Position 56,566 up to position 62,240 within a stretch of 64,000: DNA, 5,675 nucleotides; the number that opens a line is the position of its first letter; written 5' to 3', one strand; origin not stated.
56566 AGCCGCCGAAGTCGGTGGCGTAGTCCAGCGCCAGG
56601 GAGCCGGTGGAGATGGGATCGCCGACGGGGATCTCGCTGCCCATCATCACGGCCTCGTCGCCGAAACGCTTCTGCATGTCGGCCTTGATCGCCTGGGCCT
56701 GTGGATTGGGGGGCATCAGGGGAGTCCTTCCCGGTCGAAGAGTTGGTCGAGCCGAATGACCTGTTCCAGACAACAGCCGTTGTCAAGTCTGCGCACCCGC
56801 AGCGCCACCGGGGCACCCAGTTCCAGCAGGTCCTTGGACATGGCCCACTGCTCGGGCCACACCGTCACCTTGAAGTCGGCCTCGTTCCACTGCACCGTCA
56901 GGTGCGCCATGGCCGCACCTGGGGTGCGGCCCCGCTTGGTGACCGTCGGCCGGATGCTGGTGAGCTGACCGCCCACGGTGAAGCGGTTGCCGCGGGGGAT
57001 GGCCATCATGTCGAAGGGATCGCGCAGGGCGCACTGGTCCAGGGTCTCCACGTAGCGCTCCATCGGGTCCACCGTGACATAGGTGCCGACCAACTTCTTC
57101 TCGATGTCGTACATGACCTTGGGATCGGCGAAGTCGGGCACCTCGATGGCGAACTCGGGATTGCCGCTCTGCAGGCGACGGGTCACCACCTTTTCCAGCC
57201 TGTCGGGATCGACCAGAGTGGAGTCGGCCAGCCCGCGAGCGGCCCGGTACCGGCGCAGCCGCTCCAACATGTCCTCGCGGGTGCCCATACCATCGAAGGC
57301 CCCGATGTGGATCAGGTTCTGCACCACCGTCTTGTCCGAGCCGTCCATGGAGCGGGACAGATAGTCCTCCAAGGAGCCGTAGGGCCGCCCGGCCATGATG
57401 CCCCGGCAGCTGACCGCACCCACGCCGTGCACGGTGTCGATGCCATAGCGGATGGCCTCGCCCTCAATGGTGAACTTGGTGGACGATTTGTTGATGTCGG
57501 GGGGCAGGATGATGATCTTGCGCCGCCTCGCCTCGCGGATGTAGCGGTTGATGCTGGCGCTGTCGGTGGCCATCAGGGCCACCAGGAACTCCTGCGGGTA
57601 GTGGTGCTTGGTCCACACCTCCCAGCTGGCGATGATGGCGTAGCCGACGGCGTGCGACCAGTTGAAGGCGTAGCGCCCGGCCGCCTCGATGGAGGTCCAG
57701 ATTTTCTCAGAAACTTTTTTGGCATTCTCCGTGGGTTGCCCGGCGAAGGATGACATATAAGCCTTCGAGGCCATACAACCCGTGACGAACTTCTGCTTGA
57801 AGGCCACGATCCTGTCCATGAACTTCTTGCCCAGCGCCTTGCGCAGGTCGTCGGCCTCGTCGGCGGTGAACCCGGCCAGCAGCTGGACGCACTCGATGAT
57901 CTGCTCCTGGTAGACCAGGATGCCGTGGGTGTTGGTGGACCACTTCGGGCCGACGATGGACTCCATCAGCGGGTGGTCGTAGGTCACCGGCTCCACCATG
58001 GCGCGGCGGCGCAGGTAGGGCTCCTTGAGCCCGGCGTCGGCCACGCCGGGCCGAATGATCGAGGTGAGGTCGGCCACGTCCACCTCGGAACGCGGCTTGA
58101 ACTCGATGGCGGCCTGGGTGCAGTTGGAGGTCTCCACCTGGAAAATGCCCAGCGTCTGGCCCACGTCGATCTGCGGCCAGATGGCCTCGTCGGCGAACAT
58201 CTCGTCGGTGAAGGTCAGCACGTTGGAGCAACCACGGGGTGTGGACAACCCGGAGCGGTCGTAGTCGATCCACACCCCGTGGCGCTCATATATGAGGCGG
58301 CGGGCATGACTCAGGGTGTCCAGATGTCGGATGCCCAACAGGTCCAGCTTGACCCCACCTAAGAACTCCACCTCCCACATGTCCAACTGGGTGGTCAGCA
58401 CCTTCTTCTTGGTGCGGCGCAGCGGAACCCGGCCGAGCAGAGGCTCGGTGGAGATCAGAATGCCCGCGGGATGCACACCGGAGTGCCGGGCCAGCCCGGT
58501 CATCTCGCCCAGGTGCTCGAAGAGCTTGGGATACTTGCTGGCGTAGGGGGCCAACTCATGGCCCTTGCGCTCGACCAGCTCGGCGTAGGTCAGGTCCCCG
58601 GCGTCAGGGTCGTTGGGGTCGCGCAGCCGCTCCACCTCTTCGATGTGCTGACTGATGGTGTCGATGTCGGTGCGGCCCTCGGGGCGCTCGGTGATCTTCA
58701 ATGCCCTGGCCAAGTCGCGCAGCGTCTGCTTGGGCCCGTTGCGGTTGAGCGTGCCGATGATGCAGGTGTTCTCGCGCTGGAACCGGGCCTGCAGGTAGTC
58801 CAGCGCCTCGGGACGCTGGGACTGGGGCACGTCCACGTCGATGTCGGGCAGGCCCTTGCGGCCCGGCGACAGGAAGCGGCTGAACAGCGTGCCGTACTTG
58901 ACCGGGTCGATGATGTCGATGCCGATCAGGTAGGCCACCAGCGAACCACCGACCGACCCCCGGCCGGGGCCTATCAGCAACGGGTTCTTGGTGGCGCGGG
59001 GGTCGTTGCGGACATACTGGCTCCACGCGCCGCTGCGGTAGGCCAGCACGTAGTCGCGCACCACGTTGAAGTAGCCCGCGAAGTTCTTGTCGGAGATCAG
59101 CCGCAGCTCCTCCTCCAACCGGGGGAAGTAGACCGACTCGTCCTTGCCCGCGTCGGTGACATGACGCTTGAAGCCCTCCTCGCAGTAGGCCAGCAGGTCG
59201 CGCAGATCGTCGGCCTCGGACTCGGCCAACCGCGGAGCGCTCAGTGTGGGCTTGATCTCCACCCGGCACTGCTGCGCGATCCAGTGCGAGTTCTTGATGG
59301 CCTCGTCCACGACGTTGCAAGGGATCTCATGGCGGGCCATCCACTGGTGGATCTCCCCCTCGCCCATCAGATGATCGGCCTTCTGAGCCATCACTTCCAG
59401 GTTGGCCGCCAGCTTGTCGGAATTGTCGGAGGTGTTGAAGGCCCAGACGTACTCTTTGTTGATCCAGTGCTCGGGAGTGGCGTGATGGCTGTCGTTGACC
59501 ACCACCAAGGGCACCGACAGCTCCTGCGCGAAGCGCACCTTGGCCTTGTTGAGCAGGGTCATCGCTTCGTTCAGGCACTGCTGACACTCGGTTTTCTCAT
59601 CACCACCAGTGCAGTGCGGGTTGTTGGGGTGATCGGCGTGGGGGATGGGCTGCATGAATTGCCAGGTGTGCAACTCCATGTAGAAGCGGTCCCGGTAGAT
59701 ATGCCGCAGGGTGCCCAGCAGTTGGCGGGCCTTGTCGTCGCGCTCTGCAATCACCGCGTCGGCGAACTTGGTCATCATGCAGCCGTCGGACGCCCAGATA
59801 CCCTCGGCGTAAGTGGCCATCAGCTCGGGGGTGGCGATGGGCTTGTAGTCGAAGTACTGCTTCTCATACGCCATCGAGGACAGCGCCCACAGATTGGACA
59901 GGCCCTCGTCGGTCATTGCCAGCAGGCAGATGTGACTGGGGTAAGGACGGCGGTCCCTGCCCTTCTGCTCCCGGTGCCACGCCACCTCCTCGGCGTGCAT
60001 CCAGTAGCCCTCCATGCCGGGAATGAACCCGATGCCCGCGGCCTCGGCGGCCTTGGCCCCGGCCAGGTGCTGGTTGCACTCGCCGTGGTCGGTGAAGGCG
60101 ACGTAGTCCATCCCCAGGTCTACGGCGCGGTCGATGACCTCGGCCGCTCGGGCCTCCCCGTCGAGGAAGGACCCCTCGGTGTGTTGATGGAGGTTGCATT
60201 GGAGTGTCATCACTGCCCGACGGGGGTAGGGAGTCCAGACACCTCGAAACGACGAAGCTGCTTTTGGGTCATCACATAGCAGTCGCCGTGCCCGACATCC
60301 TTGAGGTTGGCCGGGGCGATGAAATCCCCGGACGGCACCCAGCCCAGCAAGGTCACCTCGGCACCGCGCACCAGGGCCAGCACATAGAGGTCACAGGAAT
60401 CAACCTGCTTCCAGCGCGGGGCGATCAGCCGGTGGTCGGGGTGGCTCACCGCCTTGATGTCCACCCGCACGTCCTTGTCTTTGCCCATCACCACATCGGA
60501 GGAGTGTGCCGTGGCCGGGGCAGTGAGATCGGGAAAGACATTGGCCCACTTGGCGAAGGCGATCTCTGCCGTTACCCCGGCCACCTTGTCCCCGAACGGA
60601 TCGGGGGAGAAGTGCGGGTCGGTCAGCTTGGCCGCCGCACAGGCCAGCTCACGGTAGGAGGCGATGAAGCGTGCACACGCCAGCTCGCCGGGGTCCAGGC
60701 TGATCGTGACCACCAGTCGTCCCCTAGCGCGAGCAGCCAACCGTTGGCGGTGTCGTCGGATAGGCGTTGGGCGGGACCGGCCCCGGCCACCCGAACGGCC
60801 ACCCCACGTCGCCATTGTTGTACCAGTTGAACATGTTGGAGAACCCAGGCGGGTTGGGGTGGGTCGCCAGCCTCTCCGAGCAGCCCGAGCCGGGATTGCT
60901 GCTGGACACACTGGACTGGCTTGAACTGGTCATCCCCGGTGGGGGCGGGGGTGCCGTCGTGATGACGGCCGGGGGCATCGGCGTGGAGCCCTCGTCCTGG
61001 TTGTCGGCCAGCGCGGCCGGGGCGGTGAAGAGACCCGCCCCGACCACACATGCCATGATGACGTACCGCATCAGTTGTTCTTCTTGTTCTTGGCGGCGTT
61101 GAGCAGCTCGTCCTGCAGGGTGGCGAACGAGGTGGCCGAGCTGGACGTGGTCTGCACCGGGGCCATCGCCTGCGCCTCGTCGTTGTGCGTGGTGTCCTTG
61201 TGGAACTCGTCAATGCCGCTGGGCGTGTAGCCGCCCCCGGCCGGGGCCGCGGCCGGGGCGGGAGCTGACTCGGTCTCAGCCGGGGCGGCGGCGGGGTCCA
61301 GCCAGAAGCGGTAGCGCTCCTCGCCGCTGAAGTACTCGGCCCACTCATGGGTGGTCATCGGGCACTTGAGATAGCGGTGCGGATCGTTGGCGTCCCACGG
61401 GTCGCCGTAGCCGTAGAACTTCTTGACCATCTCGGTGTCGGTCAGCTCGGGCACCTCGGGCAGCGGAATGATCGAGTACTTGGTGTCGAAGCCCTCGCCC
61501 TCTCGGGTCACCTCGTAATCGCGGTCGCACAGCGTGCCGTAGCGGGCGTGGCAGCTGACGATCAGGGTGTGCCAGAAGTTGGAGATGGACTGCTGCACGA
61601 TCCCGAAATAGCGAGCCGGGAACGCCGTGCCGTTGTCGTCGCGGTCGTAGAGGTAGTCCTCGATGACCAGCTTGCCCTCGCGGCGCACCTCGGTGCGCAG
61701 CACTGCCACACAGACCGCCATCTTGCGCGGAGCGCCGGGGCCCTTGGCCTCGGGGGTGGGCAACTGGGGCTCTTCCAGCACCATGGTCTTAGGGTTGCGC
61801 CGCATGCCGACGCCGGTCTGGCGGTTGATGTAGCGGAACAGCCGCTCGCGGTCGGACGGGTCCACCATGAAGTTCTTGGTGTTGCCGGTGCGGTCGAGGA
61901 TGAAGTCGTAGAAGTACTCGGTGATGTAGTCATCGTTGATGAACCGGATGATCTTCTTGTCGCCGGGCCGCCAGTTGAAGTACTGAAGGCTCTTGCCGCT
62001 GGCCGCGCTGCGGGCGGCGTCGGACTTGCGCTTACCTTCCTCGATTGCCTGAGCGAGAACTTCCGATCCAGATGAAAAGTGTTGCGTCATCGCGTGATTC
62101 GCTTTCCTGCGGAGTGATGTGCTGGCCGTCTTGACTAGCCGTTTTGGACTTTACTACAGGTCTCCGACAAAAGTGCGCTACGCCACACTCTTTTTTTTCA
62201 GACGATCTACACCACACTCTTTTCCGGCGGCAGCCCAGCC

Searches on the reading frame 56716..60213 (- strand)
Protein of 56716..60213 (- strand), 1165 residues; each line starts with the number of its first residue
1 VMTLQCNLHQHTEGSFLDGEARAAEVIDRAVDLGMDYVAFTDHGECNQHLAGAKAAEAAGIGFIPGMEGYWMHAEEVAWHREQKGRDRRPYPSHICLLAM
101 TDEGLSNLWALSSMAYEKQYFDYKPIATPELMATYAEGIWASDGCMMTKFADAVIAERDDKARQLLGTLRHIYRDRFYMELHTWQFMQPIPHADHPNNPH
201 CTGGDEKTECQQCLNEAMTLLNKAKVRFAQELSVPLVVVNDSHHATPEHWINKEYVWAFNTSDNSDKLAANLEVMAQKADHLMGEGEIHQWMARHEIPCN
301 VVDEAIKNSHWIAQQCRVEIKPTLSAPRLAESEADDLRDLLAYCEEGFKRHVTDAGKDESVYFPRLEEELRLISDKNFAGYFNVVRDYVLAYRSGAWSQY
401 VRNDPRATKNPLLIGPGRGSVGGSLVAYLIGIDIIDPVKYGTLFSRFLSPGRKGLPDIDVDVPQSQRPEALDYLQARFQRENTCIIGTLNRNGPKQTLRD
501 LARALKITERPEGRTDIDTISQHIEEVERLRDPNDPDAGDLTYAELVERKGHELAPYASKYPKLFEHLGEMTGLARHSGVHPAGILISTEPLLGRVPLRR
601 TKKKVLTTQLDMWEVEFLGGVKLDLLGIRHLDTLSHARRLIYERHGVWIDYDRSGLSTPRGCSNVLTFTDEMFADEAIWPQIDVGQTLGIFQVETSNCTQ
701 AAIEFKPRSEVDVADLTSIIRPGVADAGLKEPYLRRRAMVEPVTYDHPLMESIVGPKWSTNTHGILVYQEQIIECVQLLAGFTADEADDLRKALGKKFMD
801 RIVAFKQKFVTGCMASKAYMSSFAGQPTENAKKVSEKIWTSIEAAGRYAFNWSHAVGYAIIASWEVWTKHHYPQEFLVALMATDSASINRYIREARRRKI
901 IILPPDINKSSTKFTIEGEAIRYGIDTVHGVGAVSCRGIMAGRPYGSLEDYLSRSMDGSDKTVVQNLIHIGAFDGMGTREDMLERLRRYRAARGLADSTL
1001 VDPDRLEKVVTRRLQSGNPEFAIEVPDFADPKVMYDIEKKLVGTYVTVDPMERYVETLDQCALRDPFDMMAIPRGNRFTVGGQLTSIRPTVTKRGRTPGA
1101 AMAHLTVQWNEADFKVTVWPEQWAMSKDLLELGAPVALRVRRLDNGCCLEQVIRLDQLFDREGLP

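Call 12: search_protein_families(library=phrogs, proteins=[window:56716-60213:-], max_evalue=0.001)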
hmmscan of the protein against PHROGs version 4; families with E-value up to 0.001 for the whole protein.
window:56716-60213:- (1165 aa): 9 families
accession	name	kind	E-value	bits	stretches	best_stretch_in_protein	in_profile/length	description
phrog_405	-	DNA, RNA and nucleotide metabolism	1.2e-271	905.4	1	4-1128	43-1049/1190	DNA polymerase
phrog_11165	-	DNA, RNA and nucleotide metabolism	7.3e-77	260.1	1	331-943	8-575/782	DNA polymerase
phrog_12219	-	DNA, RNA and nucleotide metabolism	1.5e-56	193.2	1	455-986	1-533/823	DNA polymerase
phrog_21652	-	DNA, RNA and nucleotide metabolism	1.6e-55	189.6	1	420-818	36-433/476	DNA polymerase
phrog_7513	-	unknown function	3e-50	172.4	3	6-182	12-194/461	-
phrog_4335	-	unknown function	1.8e-19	71.3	1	832-943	15-129/421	-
phrog_20695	-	DNA, RNA and nucleotide metabolism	2.3e-13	50.8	1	883-980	34-134/440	DNA binding protein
phrog_13169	-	DNA, RNA and nucleotide metabolism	7.7e-13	49.1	1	23-453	21-414/463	DNA polymerase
phrog_11127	-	DNA, RNA and nucleotide metabolism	6.7e-05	23.9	1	409-448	131-170/171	DNA polymerase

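Call 16: search_protein_families(library=pfam, proteins=[window:56716-60213:-], max_evalue=0.001)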
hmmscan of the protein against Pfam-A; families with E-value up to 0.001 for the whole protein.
window:56716-60213:- (1165 aa): 4 families
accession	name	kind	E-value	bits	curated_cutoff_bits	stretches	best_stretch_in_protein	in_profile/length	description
PF07733.18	DNA_pol3_alpha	-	2.2e-54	185.2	23.9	1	340-627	3-260/260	Bacterial DNA polymerase III alpha NTPase domain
PF17657.6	DNA_pol3_finger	-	2.5e-30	105.4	22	1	673-815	27-164/166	Bacterial DNA polymerase III alpha subunit finger domain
PF02811.25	PHP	-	3.2e-29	102.8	26.4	1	8-183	2-163/164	PHP domain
PF14579.12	HHH_6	-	1.3e-16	61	25.6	1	900-979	2-87/90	Helix-hairpin-helix motif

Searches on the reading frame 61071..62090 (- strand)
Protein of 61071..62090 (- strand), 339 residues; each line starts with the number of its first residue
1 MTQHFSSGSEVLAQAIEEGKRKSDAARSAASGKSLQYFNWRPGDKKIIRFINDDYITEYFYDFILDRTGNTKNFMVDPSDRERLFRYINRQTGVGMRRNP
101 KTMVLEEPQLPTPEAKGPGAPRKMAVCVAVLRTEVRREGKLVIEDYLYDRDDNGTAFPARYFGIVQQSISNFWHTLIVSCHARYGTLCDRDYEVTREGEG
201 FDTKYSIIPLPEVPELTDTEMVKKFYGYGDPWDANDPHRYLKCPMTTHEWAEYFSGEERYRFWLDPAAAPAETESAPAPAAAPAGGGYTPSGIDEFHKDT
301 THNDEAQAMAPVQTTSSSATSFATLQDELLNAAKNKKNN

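Call 12: search_protein_families(library=phrogs, proteins=[window:61071-62090:-], max_evalue=0.001)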
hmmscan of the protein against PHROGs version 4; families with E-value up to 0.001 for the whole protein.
window:61071-62090:- (339 aa): 3 families
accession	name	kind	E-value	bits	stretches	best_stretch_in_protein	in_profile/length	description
phrog_1607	-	DNA, RNA and nucleotide metabolism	1.9e-25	91.1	1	42-288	46-260/285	single strand DNA binding protein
phrog_9721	-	DNA, RNA and nucleotide metabolism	6.2e-05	24.1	1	169-222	139-190/246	single strand DNA binding protein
phrog_5921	-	unknown function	0.001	19.7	0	286-305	30-49/50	-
